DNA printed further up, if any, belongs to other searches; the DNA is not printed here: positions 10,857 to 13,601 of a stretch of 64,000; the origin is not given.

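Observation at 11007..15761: Glycyl-radical enzyme with a non-canonical Cys loop (GCVS), its activase and a LeuA-like condensing enzyme: candidate undescribed GRE pathway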

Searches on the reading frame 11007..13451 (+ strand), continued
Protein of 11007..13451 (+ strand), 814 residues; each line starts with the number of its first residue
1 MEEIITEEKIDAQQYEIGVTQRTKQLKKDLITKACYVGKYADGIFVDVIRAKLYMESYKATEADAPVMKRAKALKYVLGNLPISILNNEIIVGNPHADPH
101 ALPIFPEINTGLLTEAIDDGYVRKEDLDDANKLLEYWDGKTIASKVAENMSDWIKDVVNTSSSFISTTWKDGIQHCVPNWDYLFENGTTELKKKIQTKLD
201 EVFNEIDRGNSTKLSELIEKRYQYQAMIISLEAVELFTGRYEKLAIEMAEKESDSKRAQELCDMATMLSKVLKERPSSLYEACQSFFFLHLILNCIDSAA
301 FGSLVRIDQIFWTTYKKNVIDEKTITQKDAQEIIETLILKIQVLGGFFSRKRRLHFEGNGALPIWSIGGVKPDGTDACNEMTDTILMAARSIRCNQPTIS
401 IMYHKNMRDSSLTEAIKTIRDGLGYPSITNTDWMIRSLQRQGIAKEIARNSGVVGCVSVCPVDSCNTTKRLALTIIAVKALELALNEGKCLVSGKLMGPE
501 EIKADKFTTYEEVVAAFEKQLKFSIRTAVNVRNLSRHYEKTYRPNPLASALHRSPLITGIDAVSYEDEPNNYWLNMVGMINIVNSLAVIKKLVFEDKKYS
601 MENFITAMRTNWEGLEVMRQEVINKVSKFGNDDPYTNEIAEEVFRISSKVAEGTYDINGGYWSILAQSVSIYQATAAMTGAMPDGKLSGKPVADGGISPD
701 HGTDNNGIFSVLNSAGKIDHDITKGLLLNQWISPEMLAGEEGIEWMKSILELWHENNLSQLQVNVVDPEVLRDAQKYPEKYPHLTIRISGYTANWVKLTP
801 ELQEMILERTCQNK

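Call 10: find_related_loci(query=window:11007-13451:+, collection=genome_contigs, flank=10000)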
Query window:11007-13451:+ (814 aa) in genome_contigs; peptide patterns used: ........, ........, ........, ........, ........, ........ (x = any residue, [..] = any of these).
132 stretches matched a pattern; 4 encode a relative of the query (tblastn E <= 1e-3); 4 distinct loci.
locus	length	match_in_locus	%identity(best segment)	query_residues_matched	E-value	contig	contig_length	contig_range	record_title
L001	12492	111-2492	68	16-814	0e+0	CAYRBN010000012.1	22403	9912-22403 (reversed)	MAG TPA_asm: uncultured bacterium isolate SRP345593_co1_181 genome assembly, contig: NODE_458_length_22403_cov_38.815330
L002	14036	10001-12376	67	16-812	0e+0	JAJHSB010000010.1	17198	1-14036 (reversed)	MAG: Candidatus Acetothermia bacterium isolate NSHQ14.2015.Bin1 k141_3134, whole genome shotgun sequence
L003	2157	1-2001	70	146-812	0e+0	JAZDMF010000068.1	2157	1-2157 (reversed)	MAG: Bacteroidota bacterium isolate MEGAHIT-group-0.638 k141_2300491, whole genome shotgun sequence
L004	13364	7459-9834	68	16-812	0e+0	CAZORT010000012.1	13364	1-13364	MAG TPA_asm: uncultured Thermotogae bacterium isolate binchicken_co247_22 genome assembly, contig: NODE_295_length_13364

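Call 12: find_encoding_contigs(protein=P0011, flank=10000, max_places=3)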
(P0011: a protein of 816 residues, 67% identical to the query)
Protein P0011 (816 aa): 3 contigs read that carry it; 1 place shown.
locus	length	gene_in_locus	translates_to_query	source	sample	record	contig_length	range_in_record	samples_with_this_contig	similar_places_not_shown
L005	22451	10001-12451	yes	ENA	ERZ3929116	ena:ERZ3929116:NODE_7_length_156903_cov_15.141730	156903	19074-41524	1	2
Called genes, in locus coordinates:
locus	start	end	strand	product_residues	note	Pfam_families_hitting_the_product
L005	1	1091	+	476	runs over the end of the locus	PF01134:GIDA, PF01266:DAO (faint), PF03486:HI0933_like (faint), PF07992:Pyr_redox_2, PF12831:FAD_oxidored (weak), PF13738:Pyr_redox_3, PF00070:Pyr_redox, PF02852:Pyr_redox_dim, +1 more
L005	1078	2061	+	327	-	PF16881:LIAS_N, PF04055:Radical_SAM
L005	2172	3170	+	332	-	PF13646:HEAT_2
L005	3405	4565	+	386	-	-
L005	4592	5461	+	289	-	-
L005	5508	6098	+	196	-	PF02108:FliH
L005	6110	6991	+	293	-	PF00813:FliP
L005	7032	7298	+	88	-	PF01313:Bac_export_3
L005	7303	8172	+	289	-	PF01311:Bac_export_1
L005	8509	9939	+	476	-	PF00682:HMGL-like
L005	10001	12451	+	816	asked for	PF02901:PFL-like, PF01228:Gly_radical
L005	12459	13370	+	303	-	PF13353:Fer4_12, PF04055:Radical_SAM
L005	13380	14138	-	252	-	PF02578:Cu-oxidase_4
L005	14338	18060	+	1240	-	PF07719:TPR_2 (faint), PF12895:ANAPC3 (faint), PF13432:TPR_16 (faint), PF14559:TPR_19 (faint), PF13181:TPR_8 (faint), PF13428:TPR_14 (faint), PF23914:TPR_CcmH_CycH (faint)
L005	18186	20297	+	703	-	PF00375:SDF, PF00497:SBP_bac_3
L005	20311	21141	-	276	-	PF17930:LpxI_N, PF06230:LpxI_C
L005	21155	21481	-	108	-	PF04756:OST3_OST6 (weak), PF13728:TraF (weak), PF00085:Thioredoxin, PF13098:Thioredoxin_2, PF13905:Thioredoxin_8 (faint)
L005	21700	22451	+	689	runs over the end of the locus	PF00027:cNMP_binding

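Call 13: find_encoding_contigs(protein=P0015, flank=10000, max_places=3)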
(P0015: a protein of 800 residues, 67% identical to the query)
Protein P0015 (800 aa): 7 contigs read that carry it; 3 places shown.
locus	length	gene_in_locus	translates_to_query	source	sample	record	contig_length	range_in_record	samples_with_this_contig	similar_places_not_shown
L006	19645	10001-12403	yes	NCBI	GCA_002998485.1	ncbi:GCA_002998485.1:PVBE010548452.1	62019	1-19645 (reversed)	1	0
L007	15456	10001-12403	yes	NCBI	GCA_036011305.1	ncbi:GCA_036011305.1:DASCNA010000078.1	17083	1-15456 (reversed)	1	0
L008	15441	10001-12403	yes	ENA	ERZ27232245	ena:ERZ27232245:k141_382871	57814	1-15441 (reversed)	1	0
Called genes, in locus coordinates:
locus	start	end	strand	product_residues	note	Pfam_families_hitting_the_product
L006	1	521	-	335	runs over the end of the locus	PF00534:Glycos_transf_1, PF13692:Glyco_trans_1_4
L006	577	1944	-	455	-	PF01189:Methyltr_RsmB-F, PF13847:Methyltransf_31 (weak)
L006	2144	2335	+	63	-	-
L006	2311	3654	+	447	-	PF00158:Sigma54_activat (faint), PF05496:RuvB_N, PF20720:nSTAND3 (weak), PF00004:AAA, PF07728:AAA_5 (weak), PF13173:AAA_14 (weak), PF16193:AAA_assoc_2, PF12002:MgsA_C, +1 more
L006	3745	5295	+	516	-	PF12072:RNase_Y_N, PF00013:KH_1 (weak), PF08668:HDOD (faint), PF01966:HD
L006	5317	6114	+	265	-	PF13277:YmdB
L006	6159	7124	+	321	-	-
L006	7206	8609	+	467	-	PF01406:tRNA-synt_1e, PF01921:tRNA-synt_1f (faint), PF09334:tRNA-synt_1g (faint), PF09190:DALR_2 (weak)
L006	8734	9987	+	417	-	PF00682:HMGL-like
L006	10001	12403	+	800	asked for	PF02901:PFL-like, PF01228:Gly_radical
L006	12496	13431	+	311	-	PF13353:Fer4_12, PF04055:Radical_SAM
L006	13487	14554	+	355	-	PF00348:polyprenyl_synt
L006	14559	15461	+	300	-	PF02899:Phage_int_SAM_1, PF13495:Phage_int_SAM_4 (weak), PF00589:Phage_integrase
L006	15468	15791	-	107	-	PF04320:YggL_50S_bp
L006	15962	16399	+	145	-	PF01575:MaoC_dehydratas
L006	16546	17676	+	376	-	-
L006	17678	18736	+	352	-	PF04632:FUSC (weak), PF13515:FUSC_2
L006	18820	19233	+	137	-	-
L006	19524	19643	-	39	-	?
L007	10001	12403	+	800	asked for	PF02901:PFL-like, PF01228:Gly_radical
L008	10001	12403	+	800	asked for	PF02901:PFL-like, PF01228:Gly_radical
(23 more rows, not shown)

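Call 21: find_encoding_contigs(protein=P0021, flank=8000, max_places=3)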
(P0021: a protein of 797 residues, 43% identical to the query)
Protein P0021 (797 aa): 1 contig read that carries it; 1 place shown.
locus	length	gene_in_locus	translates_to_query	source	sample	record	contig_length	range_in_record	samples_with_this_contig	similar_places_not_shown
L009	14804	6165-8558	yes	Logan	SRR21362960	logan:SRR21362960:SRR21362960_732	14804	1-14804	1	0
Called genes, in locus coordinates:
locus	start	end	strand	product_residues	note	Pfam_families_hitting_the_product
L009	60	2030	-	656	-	PF06480:FtsH_ext, PF00004:AAA, PF17862:AAA_lid_3, PF01434:Peptidase_M41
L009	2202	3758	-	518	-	PF01171:ATP_bind_3, PF11734:TilS_C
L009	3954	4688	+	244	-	-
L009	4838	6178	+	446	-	PF00682:HMGL-like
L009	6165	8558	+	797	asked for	PF02901:PFL-like, PF01228:Gly_radical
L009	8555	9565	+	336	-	PF04055:Radical_SAM, PF13353:Fer4_12, PF00037:Fer4 (weak), PF12797:Fer4_2 (weak), PF12837:Fer4_6 (weak), PF12838:Fer4_7, PF13237:Fer4_10 (weak), PF14697:Fer4_21, +2 more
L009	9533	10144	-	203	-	PF04140:ICMT, PF04191:PEMT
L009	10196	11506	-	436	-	-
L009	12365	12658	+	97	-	-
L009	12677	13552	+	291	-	PF01145:Band_7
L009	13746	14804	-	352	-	?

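Call 22: find_encoding_contigs(protein=P0025, flank=8000, max_places=3)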
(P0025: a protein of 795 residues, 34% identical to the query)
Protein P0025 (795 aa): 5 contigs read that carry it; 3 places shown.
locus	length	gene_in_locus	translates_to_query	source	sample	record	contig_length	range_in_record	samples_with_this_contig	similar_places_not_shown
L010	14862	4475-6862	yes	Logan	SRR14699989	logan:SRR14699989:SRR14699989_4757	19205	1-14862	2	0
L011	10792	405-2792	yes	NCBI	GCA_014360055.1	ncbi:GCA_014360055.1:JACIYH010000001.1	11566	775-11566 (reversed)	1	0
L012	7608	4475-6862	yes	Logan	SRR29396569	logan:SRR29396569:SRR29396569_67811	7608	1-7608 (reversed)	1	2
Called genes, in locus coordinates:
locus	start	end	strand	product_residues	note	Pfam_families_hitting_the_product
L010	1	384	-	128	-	?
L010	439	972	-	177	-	PF13526:DUF4125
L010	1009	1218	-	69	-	PF24460:DUF7575 (faint), PF13248:Zn_ribbon_3 (faint), PF12773:DZR (weak)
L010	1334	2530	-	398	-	PF04303:PrpF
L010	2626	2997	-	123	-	PF01243:PNPOx_N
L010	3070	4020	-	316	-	PF13353:Fer4_12, PF12797:Fer4_2 (faint), PF13237:Fer4_10, PF12838:Fer4_7 (weak), PF13187:Fer4_9 (weak), PF00037:Fer4 (weak), PF12837:Fer4_6 (weak), PF04055:Radical_SAM, +2 more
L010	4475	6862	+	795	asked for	PF02901:PFL-like, PF01228:Gly_radical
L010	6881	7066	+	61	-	-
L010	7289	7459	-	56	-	-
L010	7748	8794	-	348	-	PF03480:DctP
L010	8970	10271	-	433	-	PF06808:DctM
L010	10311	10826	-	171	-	PF04290:DctQ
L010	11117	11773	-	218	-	-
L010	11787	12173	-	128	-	-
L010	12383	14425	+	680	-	PF06506:PrpR_N, PF00989:PAS (weak), PF08448:PAS_4 (faint), PF00158:Sigma54_activat, PF14532:Sigma54_activ_2, PF25601:AAA_lid_14, PF18024:HTH_50 (weak), PF02954:HTH_8, +1 more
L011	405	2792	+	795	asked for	PF02901:PFL-like, PF01228:Gly_radical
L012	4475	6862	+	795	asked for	PF02901:PFL-like, PF01228:Gly_radical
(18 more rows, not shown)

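Call 23: find_encoding_contigs(protein=P0002, flank=10000, max_places=2)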
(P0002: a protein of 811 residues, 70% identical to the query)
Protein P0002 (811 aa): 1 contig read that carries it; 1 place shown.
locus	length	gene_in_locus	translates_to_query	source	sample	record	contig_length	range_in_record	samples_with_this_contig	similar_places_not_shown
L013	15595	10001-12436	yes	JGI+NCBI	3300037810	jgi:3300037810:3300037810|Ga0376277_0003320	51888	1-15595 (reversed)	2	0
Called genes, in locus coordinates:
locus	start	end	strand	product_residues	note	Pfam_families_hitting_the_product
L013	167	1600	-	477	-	-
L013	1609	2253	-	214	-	-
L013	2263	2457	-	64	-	-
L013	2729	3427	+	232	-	PF12844:HTH_19 (weak), PF08282:Hydrolase_3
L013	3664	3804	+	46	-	PF18962:Por_Secre_tail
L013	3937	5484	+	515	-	PF00324:AA_permease, PF13520:AA_permease_2, PF13906:AA_permease_C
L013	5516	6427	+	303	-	PF12836:HHH_3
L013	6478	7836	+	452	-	PF07690:MFS_1, PF00854:PTR2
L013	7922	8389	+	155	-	-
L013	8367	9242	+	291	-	PF12864:DUF3822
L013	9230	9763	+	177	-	PF03602:Cons_hypoth95, PF05175:MTS, PF02086:MethyltransfD12 (faint), PF13847:Methyltransf_31, PF01861:BpsA_C (faint), PF13649:Methyltransf_25 (weak)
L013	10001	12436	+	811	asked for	PF02901:PFL-like, PF01228:Gly_radical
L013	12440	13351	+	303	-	PF13353:Fer4_12, PF04055:Radical_SAM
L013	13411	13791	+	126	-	PF13366:PDDEXK_3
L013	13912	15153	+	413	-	PF00682:HMGL-like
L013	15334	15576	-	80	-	PF13585:CHU_C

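Call 30: predict_structure(alignment_id=A1)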
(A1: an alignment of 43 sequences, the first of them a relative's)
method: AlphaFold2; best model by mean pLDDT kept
length: 814 residues; sequences in the alignment: 43
mean_pLDDT: 90.8   pTM: 0.91
mean pLDDT of the five models: 90.8, 90.2, 90.1, 89.0, 88.3
residues with pLDDT >= 90: 593; 70-90: 185; 50-70: 20; < 50: 16
segments of 3 or more residues with pLDDT < 50: 1-14
pLDDT, mean of each block of 10 residues (from residue 1): 37 66 94 89 94 97 96 98 94 89 93 96 97 96 94 90 78 82 95 98 90 93 98 98 98 96 97 97 96 84 82 98 97 97 89 81 91 96 97 90 96 95 88 95 93 86 74 87 96 93 97 98 95 92 93 93 86 91 97 98 97 97 94 97 97 92 85 81 93 85 87 95 91 88 95 95 87 91 81 87 80 50
secondary structure, 60 per line:
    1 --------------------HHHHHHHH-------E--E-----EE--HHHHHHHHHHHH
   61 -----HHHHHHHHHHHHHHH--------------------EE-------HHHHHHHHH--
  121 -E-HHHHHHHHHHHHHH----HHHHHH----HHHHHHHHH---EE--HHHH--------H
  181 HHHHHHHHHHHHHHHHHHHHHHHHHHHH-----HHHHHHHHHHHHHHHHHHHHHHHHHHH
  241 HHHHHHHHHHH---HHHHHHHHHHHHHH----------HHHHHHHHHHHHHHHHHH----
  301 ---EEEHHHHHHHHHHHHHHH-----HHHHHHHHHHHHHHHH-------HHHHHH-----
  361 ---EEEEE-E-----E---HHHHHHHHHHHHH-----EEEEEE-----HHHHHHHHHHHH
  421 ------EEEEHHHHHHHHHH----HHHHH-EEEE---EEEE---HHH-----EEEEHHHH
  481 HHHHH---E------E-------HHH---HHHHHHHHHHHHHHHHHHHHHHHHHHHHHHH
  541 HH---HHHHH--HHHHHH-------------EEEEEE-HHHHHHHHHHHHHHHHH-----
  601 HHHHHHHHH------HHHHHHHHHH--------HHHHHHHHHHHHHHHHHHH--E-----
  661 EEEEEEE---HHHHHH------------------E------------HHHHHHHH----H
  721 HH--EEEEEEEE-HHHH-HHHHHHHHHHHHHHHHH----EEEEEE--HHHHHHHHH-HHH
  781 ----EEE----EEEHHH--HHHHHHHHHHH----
elements in order (helices of 4 or more, strands of 3 or more residues): H21-28 H49-60 H66-80 H110-118 H124-137 H142-147 H152-160 H168-171 H180-208 H214-251 H255-268 H279-296 E304-306 H307-321 H327-342 H350-355 E364-368 H380-392 E398-403 H409-420 E427-430 H431-440 H445-449 E451-454 E458-461 E473-476 H477-485 H510-542 H546-550 H553-558 E572-577 H579-595 H601-609 H616-625 H634-652 E661-667 H671-676 H708-715 E725-732 H734-737 H739-755 E760-765 H768-776 E785-787 E792-794 H800-810

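Call 33: find_related_loci(query=A2, collection=metagenome_contigs, flank=6000)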
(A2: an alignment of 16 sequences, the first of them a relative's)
Query A2 (814 aa) in metagenome_contigs; peptide patterns used: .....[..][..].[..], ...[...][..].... (x = any residue, [..] = any of these).
114 stretches matched a pattern; 10 encode a relative of the query (tblastn E <= 1e-3); 9 distinct loci.
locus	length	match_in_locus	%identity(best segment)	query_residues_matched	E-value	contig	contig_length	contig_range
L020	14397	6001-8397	67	16-814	0e+0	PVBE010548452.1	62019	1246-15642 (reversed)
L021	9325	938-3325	28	19-810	4e-90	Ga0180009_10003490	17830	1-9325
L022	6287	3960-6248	29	50-810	3e-85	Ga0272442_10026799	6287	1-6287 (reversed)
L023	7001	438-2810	28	40-809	2e-80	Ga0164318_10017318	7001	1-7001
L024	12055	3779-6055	30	71-809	6e-78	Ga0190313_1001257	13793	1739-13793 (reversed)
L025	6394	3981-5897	30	178-809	4e-77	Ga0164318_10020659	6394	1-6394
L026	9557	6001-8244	29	83-810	1e-76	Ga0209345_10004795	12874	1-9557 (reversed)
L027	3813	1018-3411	28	40-809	1e-72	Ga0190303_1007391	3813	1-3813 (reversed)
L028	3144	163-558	30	424-553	4e-9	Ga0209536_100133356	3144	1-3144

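Call 35: fold_search(model_id=the predicted structure, library=pdb)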
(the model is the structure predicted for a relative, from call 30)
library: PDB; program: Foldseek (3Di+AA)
matches with E <= 10: 317; with E <= 0.001: 62
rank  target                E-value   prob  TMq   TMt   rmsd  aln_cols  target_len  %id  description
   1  4pkf_A                2.6e-60  1.00  0.94  0.90   2.0       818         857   31  Benzylsuccinate synthase alpha-beta-gamma complex (released 2014-07-02)
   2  5bwd_A                3.1e-58  1.00  0.93  0.89   2.3       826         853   31  Benzylsuccinate alpha-gamma bound to fumarate (released 2015-08-05)
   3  4pkc_A                6.5e-58  1.00  0.94  0.90   2.4       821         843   32  Benzylsuccinate alpha-gamma complex (released 2014-07-02)
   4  9o8u_A                3.3e-57  1.00  0.92  0.91   2.4       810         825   31  (1-methylalkyl)succinate synthase alpha-beta-gamma-delta complex with bound fumarate (released 2025-07-23)
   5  1r8w_A                2.5e-56  1.00  0.90  0.93   2.2       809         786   28  Native structure of the B12-independent glycerol dehydratase from clostridium butyricum (released 2004-06-01)
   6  9rcp_B                2.5e-53  1.00  0.88  0.91   2.7       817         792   26  1,2-propanediol dehydratase with 0.1 % 1,3-propanediol additive (released 2025-06-11)
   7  5i2g_A                4.4e-53  1.00  0.89  0.91   2.6       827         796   28  1,2-propanediol Dehydration in Roseburia inulinivorans; Structural Basis for Substrate and Enantiomer Selectivity (released 2016-06-01)
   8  5i2g_B                4.8e-53  1.00  0.89  0.91   2.6       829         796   28  1,2-propanediol Dehydration in Roseburia inulinivorans; Structural Basis for Substrate and Enantiomer Selectivity (released 2016-06-01)
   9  6vxc_A                5.8e-53  1.00  0.90  0.93   2.6       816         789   27  Crystal structure of hydroxyproline dehydratase (HypD) from Clostridioides difficile (released 2020-04-08)
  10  9rco_A                6.9e-53  1.00  0.88  0.91   2.7       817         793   26  1,2-propanediol dehydratase with 0.1 % glycerol additive (released 2025-06-11)
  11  8iof_A                1.2e-52  1.00  0.88  0.91   2.7       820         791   26  Crystal structure of N-methyl-Cis-4-hydroxy-D-proline dehydratase in Clostridium sp. FS41 (released 2024-03-27)
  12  9rcq_A                1.7e-52  1.00  0.88  0.89   2.6       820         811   26  1,2-propanediol dehydratase with no ligand additives (released 2025-06-11)
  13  6xs4_A                2.3e-52  1.00  0.90  0.90   2.8       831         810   26  Crystal structure of glycyl radical enzyme ECL_02896 from Enterobacter cloacae subsp. cloacae (released 2020-08-12)
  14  9rcp_C                5.6e-52  1.00  0.88  0.90   2.8       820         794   26  1,2-propanediol dehydratase with 0.1 % 1,3-propanediol additive (released 2025-06-11)
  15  8iof_C                2.9e-51  1.00  0.88  0.91   2.9       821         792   26  Crystal structure of N-methyl-Cis-4-hydroxy-D-proline dehydratase in Clostridium sp. FS41 (released 2024-03-27)
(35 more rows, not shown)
